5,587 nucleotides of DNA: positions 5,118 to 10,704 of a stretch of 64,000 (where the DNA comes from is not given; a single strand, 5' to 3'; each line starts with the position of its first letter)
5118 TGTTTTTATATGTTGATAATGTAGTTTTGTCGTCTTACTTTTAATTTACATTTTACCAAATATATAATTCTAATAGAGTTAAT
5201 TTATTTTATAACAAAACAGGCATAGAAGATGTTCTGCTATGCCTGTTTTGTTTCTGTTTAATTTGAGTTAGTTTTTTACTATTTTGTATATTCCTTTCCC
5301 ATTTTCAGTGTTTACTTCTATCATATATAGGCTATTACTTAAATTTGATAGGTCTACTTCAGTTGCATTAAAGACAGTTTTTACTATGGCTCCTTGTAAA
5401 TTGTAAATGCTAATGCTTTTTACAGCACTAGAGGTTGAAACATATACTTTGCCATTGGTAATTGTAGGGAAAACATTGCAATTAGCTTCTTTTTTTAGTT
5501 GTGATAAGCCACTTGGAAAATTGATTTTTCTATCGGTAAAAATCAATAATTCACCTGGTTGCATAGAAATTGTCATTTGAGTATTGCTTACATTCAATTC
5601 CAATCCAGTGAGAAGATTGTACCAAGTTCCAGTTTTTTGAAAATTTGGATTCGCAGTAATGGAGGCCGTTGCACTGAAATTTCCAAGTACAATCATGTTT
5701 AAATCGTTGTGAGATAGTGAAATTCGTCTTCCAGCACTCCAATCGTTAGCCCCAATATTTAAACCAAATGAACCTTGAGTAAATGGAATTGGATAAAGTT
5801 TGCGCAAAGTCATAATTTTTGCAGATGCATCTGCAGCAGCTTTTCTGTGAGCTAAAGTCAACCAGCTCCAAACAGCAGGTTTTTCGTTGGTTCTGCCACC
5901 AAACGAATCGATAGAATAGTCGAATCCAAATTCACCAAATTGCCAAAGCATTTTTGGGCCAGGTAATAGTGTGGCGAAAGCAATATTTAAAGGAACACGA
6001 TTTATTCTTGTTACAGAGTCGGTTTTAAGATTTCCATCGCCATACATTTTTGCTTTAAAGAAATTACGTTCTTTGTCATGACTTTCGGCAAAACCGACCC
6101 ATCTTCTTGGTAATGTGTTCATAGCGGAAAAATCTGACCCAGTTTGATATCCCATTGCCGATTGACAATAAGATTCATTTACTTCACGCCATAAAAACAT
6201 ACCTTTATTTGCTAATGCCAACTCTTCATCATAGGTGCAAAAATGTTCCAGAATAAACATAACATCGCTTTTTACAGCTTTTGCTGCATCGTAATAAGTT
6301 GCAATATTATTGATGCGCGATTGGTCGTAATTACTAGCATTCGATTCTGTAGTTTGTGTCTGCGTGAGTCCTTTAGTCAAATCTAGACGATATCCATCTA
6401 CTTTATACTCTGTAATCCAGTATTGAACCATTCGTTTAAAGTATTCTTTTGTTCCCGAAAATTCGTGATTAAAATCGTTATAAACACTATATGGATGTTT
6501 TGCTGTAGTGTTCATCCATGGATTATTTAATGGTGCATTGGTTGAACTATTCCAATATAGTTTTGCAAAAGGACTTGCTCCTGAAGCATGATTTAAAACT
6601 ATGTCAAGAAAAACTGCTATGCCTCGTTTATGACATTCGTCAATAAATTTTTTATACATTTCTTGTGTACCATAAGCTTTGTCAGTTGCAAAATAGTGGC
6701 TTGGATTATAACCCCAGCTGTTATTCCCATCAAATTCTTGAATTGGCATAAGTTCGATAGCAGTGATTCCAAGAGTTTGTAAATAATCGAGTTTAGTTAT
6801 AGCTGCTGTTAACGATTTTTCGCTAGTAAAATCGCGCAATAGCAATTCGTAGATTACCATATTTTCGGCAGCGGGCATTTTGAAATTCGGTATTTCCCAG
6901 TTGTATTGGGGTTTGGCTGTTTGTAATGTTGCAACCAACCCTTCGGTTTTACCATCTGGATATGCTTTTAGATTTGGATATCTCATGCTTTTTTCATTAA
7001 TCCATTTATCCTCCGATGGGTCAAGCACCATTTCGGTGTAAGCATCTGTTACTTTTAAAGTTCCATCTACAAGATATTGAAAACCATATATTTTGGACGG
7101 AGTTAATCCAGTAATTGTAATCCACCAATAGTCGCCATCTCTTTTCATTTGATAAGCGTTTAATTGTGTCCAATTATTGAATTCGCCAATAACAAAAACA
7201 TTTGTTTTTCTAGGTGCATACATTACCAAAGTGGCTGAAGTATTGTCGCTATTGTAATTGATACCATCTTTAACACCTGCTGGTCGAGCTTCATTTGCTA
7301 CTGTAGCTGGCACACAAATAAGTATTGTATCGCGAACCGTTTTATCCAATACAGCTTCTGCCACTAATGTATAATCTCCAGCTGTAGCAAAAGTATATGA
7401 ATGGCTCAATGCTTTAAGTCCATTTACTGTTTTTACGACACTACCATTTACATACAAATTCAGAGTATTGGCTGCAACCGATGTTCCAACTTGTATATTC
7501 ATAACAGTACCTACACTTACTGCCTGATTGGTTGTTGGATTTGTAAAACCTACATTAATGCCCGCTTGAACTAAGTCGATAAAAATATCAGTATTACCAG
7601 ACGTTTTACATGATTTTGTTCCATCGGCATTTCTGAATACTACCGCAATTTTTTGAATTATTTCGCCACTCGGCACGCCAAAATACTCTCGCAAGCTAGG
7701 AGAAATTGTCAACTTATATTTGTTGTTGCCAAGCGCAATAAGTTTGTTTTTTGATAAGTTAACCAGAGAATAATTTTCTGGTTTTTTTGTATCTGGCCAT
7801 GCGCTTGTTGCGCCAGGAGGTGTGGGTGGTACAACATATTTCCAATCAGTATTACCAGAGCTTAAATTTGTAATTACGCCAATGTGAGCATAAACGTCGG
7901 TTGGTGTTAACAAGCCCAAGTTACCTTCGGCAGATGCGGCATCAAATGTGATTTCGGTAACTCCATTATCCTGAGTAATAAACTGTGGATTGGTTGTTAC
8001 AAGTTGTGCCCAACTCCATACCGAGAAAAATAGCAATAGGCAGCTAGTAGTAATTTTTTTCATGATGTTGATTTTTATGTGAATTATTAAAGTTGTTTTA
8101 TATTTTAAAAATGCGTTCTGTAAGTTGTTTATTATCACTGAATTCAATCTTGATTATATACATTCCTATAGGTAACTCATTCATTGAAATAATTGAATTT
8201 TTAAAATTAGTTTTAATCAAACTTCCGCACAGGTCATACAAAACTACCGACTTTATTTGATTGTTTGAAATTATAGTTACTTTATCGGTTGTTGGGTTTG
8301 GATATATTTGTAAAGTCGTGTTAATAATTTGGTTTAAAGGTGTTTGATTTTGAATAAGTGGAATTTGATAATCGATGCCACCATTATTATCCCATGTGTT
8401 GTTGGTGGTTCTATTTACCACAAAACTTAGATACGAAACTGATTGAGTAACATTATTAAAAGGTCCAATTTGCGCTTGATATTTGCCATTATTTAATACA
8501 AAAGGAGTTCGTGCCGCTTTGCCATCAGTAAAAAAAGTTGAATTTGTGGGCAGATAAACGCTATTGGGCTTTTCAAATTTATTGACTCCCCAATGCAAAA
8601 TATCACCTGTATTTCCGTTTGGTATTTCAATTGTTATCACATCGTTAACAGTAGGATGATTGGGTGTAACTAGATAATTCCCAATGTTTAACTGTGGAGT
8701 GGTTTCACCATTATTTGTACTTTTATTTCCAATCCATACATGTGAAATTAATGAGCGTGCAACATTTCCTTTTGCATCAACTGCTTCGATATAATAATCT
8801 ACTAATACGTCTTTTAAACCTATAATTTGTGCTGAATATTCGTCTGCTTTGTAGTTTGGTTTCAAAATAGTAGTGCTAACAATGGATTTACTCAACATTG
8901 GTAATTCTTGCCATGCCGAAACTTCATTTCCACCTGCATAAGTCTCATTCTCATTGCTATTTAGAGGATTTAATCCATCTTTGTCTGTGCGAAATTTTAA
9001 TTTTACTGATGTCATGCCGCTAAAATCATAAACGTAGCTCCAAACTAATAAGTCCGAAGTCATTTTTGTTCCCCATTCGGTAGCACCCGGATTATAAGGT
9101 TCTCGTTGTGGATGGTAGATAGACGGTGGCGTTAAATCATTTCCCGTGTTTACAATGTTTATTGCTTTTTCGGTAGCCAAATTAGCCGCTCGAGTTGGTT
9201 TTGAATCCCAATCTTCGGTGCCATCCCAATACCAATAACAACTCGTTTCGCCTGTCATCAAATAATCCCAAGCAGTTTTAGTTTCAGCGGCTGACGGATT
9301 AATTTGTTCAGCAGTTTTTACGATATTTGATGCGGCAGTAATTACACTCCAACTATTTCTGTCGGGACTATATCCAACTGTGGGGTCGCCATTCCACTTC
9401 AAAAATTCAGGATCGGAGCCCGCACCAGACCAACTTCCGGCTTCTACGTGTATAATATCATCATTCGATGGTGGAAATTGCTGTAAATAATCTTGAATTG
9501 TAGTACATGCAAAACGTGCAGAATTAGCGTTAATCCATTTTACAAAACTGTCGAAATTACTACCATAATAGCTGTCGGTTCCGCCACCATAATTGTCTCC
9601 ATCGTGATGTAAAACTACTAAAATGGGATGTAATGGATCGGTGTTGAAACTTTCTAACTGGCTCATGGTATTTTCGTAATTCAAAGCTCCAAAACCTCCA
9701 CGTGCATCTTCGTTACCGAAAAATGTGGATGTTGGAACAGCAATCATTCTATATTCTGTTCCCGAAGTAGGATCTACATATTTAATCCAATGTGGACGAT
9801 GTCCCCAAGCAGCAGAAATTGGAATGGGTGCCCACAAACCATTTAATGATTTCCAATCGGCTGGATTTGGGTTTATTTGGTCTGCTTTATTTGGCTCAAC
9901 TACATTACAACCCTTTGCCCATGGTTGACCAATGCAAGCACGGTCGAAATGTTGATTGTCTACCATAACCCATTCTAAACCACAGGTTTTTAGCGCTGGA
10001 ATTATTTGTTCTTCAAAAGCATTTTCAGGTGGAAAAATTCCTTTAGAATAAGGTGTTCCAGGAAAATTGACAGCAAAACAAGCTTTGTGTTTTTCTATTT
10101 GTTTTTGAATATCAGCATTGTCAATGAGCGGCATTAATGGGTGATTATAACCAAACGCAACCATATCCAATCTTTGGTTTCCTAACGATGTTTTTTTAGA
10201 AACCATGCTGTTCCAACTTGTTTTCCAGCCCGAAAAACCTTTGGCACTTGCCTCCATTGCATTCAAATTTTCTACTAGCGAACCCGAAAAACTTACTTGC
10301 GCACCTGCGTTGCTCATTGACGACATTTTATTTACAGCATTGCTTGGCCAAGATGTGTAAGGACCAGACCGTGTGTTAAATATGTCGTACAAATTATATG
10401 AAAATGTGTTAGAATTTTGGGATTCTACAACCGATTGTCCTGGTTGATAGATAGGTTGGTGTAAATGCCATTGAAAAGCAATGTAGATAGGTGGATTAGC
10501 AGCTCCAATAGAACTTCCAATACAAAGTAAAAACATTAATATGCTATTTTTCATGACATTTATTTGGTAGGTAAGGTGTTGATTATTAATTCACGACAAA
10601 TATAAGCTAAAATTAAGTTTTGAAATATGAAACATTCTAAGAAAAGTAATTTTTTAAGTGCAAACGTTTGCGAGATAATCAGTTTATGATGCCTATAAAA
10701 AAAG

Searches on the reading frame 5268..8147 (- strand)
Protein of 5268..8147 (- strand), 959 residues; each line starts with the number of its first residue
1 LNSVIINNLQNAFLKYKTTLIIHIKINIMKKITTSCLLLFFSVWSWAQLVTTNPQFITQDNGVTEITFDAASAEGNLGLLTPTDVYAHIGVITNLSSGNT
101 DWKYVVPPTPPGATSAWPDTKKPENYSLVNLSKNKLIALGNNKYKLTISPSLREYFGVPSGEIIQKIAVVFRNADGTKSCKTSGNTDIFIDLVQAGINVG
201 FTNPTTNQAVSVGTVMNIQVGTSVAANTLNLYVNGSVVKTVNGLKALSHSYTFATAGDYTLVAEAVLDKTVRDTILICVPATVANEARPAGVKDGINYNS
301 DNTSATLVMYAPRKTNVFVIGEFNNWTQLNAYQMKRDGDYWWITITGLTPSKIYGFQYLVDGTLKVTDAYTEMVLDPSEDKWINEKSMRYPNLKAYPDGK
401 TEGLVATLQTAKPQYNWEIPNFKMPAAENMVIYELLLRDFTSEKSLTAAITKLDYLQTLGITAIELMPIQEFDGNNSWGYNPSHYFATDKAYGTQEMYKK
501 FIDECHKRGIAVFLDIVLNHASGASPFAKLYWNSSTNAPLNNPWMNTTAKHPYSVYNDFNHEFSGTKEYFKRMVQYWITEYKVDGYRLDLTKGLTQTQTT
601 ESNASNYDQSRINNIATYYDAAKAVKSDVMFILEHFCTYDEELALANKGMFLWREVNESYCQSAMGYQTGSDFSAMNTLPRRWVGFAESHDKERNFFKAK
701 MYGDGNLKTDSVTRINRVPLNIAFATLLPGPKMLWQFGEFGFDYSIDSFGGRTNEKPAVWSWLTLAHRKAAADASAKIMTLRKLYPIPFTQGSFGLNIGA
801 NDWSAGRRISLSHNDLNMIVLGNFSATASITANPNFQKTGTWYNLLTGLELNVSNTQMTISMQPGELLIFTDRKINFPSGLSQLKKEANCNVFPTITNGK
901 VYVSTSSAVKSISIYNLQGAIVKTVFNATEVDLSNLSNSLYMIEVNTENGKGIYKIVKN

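Call 89: search_protein_families(library=pfam, proteins=[window:5268-8147:-], max_evalue=0.00001)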
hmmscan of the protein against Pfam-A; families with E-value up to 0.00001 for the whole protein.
window:5268-8147:- (959 aa): 3 families
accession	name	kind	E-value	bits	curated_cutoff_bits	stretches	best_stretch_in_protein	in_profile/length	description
PF00128.31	Alpha-amylase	-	2.1e-25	90.3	22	1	449-641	21-247/446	Alpha amylase, catalytic domain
PF18962.6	Por_Secre_tail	-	3.2e-07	31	27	1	892-957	1-74/75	Secretion system C-terminal sorting domain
PF02922.24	CBM_48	-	1.1e-06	29.3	22.4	1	295-362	3-72/83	Carbohydrate-binding module 48 (Isoamylase N-terminal domain)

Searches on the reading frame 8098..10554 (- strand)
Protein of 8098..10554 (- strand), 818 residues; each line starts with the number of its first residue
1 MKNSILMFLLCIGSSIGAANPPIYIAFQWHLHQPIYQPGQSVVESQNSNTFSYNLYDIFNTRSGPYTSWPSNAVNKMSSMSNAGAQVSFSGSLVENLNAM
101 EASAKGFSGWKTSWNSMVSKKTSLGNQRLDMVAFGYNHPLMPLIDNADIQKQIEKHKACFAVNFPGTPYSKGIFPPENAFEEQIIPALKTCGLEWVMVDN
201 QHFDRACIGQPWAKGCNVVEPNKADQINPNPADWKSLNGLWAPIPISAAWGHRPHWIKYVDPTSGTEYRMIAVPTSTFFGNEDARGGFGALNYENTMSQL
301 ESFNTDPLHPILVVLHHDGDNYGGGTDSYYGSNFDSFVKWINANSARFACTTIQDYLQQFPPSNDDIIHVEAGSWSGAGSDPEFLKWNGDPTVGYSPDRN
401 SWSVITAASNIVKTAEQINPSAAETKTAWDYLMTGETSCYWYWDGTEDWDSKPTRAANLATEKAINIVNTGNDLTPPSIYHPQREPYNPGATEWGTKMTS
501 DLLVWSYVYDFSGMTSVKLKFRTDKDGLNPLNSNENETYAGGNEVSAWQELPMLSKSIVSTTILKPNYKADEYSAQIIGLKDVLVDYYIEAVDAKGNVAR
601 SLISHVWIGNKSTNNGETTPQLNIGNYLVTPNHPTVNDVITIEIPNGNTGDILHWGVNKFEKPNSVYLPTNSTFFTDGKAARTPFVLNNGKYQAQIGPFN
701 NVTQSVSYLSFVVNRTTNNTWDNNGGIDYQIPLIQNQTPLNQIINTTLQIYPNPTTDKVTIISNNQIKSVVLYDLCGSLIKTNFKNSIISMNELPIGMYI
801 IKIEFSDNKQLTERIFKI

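Call 89: search_protein_families(library=pfam, proteins=[window:8098-10554:-], max_evalue=0.00001)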
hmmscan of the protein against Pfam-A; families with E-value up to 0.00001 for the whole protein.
window:8098-10554:- (818 aa): 3 families
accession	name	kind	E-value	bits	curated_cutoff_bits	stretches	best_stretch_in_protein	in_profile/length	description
PF03065.20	Glyco_hydro_57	-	8e-18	65.2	21.2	1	26-203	1-176/291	Glycosyl hydrolase family 57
PF18962.6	Por_Secre_tail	-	1.4e-09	38.6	27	1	750-811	1-70/75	Secretion system C-terminal sorting domain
PF23166.1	Ig_N_CWD1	-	4.6e-09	36.9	27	1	632-733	20-121/121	Alpha-glucan water dikinase 1 Ig-like N-terminal domain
